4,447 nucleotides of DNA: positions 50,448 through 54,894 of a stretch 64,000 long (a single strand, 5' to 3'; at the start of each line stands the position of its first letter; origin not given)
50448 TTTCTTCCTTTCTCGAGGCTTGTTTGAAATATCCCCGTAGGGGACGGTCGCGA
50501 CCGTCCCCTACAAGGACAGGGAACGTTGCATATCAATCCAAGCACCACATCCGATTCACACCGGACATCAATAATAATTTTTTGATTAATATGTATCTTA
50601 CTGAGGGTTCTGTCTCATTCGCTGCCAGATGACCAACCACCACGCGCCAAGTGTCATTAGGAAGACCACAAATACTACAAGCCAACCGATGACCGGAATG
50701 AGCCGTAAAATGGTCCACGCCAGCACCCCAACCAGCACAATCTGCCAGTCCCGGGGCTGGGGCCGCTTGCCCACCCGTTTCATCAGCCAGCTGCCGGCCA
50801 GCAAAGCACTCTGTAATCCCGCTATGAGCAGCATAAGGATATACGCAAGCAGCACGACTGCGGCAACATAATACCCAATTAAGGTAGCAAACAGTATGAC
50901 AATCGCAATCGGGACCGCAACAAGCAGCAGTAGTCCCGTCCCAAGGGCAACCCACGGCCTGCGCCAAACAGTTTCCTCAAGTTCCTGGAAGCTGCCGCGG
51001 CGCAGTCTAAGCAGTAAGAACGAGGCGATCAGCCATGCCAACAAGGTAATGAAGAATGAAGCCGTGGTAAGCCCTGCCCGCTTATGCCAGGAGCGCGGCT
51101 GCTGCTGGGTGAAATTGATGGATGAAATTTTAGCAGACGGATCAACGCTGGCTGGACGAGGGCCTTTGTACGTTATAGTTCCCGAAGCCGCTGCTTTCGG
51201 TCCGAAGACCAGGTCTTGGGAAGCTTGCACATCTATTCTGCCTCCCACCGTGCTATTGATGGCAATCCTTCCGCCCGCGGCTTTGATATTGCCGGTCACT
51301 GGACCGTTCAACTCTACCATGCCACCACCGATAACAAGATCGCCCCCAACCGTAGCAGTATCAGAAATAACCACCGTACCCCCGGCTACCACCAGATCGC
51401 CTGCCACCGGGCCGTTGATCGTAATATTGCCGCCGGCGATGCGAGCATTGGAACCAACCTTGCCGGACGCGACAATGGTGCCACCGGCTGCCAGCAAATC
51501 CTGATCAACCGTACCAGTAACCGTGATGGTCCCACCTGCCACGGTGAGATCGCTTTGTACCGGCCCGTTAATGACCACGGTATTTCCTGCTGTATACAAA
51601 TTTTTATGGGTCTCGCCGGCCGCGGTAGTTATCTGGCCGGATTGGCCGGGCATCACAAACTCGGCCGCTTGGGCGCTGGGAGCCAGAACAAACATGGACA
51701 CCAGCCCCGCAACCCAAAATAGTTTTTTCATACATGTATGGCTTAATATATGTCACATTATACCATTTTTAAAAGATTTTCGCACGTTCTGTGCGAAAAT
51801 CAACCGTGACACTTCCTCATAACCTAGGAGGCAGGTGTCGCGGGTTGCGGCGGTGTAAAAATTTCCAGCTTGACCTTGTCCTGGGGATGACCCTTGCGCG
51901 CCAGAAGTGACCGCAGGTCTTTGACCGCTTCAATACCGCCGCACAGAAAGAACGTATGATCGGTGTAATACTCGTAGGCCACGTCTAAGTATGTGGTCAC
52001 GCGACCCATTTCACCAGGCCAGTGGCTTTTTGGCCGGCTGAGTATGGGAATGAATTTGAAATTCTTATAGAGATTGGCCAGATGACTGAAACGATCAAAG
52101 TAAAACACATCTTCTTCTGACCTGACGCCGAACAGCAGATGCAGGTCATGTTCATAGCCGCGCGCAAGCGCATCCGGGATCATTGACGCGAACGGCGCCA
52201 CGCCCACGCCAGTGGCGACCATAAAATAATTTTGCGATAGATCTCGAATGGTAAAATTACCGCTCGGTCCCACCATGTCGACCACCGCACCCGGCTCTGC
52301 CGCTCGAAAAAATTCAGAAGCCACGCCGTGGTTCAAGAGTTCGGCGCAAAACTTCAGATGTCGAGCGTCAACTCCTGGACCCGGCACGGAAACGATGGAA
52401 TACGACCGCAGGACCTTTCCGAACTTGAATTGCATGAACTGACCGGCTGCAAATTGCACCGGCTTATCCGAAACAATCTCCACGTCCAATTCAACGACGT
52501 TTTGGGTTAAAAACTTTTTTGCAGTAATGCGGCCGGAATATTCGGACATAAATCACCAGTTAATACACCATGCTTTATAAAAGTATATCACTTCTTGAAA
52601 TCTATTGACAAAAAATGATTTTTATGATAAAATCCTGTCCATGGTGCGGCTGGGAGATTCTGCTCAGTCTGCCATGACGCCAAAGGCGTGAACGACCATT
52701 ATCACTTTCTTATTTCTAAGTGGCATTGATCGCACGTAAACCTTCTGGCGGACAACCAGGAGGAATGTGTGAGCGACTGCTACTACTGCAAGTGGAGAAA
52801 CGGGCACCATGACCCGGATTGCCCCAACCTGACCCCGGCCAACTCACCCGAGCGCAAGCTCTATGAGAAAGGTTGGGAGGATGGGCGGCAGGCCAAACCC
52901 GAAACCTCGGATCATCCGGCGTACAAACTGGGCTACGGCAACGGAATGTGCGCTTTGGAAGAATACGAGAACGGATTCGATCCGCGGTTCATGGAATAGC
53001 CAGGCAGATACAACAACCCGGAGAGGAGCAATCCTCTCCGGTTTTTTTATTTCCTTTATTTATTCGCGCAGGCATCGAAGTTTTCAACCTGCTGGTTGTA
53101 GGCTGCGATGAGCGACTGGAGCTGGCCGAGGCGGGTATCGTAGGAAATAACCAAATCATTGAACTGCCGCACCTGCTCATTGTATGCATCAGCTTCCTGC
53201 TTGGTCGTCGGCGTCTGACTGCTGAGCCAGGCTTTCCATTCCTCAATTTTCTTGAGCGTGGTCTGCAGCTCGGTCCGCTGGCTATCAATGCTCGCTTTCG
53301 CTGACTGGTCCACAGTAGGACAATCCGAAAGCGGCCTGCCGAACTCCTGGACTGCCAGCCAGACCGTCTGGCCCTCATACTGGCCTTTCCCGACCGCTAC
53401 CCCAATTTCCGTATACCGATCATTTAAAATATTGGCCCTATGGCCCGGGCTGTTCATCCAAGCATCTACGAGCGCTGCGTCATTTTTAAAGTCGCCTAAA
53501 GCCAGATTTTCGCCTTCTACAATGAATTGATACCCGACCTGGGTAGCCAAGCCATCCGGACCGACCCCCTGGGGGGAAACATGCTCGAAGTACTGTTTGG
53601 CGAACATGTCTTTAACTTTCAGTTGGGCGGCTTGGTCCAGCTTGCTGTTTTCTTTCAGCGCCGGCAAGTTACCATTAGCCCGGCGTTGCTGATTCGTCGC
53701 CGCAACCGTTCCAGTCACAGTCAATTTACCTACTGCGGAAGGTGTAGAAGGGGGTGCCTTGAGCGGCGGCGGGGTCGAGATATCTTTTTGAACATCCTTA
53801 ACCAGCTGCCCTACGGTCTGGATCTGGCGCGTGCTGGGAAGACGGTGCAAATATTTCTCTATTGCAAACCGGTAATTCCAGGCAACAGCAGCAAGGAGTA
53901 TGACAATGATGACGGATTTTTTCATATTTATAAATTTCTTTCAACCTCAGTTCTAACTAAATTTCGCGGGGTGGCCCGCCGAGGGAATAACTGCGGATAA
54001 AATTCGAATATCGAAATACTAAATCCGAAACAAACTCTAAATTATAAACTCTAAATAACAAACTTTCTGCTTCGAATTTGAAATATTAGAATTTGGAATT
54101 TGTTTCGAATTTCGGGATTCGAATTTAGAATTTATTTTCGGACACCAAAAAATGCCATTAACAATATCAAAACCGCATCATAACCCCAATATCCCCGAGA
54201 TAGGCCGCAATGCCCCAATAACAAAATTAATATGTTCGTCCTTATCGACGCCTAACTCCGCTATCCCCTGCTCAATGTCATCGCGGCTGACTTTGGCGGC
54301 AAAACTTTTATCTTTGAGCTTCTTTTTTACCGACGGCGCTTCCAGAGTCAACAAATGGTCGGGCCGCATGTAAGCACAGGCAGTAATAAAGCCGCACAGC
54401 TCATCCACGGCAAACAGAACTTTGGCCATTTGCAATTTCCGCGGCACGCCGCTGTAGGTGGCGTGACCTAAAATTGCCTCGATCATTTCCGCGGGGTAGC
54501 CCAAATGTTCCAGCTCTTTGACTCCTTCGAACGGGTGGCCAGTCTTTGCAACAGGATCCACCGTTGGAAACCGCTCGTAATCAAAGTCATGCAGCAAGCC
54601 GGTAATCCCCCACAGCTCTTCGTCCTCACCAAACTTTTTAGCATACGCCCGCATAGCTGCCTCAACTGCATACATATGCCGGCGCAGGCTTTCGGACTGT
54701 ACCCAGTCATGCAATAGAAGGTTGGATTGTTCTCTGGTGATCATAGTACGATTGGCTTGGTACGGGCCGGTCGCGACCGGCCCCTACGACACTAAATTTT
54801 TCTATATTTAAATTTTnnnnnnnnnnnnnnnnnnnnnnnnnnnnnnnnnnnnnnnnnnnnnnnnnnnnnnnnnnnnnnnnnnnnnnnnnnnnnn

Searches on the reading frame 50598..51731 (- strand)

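Call 68: search_protein_families(library=pfam, proteins=[window:50598-51731:-], max_evalue=0.001)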
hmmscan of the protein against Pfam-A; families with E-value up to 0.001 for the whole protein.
window:50598-51731:- (377 aa): 1 family
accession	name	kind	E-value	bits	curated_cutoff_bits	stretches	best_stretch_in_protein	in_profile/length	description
PF03961.19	FapA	-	5e-05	23.5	31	0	48-93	19-65/272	Flagellar Assembly Protein A beta solenoid domain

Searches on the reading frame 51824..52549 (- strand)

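Call 68: search_protein_families(library=pfam, proteins=[window:51824-52549:-], max_evalue=0.001)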
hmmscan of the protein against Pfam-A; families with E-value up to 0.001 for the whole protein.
window:51824-52549:- (241 aa): 2 families
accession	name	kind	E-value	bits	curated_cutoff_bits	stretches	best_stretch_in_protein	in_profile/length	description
PF00175.26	NAD_binding_1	-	2.2e-14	54.5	22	1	110-207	1-102/109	Oxidoreductase NAD-binding domain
PF00970.30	FAD_binding_6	-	6e-07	30.2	21.1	1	7-100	3-98/99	Oxidoreductase FAD-binding domain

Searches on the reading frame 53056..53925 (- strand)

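Call 68: search_protein_families(library=pfam, proteins=[window:53056-53925:-], max_evalue=0.001)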
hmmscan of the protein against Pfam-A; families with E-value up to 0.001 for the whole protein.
window:53056-53925:- (289 aa): 1 family
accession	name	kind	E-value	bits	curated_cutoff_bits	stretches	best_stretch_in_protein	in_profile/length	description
PF00188.32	CAP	-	2.1e-17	64.5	21.1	1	76-189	3-113/117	Cysteine-rich secretory protein family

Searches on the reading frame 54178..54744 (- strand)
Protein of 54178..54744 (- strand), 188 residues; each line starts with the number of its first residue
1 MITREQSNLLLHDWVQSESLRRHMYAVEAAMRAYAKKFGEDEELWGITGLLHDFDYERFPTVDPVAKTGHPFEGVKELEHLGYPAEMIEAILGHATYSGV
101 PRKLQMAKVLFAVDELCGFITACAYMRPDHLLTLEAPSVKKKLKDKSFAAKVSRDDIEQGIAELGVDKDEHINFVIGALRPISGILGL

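Call 68: search_protein_families(library=pfam, proteins=[window:54178-54744:-], max_evalue=0.001)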
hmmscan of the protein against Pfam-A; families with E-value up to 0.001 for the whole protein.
window:54178-54744:- (188 aa): 1 family
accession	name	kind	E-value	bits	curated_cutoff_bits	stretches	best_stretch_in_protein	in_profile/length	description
PF01966.28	HD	-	1.9e-08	35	22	1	22-99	3-90/116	HD domain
